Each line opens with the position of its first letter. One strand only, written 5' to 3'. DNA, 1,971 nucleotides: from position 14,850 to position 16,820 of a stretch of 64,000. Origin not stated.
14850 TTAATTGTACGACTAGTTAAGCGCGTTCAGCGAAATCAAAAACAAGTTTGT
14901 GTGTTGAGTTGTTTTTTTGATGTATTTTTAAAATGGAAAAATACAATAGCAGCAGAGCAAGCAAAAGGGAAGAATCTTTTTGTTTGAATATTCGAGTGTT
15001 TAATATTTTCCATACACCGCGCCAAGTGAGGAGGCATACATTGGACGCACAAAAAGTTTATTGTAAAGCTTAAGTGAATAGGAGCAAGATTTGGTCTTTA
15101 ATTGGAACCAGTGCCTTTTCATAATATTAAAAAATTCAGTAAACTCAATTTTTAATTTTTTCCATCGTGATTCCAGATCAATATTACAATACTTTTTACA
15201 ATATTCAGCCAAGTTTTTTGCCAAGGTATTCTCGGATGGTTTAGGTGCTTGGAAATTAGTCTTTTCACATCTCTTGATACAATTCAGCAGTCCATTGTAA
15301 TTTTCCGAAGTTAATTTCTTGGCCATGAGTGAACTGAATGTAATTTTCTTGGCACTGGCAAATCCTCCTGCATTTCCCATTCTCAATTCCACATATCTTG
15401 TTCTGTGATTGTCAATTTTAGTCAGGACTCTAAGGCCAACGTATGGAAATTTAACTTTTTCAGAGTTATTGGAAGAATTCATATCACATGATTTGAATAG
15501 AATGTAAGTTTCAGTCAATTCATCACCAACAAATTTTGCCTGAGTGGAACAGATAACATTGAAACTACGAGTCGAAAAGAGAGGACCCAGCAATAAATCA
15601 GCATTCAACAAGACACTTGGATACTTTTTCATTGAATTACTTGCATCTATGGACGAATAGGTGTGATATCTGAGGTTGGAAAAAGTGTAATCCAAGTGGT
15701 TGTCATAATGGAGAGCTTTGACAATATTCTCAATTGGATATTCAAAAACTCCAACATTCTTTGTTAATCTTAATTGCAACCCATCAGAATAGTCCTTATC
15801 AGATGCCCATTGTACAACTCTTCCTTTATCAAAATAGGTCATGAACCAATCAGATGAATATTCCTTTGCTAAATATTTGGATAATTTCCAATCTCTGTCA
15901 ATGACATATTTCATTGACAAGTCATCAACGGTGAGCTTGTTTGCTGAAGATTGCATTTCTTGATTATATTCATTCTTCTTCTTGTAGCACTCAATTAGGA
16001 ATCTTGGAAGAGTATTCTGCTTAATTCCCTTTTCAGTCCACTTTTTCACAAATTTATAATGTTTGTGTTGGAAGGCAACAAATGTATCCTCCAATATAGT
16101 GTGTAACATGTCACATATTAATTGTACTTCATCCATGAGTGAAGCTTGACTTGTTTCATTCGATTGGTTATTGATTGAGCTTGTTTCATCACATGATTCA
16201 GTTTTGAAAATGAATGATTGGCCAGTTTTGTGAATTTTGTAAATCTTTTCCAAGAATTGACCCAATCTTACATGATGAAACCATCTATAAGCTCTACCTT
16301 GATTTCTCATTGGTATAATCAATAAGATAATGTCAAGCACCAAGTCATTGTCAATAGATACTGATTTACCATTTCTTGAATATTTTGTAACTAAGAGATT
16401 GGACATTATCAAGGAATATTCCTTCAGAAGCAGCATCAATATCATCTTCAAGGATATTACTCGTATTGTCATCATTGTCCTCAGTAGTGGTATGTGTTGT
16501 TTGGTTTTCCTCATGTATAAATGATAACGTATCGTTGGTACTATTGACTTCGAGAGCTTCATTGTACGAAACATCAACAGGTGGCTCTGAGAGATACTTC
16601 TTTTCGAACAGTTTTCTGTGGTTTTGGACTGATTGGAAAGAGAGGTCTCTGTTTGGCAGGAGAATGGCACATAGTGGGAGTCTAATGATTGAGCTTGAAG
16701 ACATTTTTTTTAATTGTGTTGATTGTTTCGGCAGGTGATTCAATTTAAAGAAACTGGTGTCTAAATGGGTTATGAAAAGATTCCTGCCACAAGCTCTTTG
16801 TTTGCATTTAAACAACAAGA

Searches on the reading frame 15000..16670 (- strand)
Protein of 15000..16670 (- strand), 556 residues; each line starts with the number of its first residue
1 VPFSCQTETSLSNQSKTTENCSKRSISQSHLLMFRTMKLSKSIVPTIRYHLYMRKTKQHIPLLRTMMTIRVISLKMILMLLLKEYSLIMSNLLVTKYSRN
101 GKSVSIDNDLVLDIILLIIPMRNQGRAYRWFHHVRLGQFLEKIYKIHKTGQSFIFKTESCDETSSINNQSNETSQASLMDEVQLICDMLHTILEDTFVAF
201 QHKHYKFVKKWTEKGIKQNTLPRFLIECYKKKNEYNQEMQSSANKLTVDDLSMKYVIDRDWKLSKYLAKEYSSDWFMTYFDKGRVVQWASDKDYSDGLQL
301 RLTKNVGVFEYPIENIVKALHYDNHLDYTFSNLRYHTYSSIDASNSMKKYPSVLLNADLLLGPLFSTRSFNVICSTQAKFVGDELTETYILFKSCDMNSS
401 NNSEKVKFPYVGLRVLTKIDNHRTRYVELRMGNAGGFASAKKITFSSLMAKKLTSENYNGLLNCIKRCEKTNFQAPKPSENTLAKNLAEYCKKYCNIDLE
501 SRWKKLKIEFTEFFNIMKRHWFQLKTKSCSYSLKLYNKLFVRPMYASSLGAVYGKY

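Call 3: search_protein_families(library=pfam, proteins=[window:15000-16670:-], max_evalue=1)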
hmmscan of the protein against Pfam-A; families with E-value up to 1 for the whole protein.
window:15000-16670:- (556 aa): 0 families
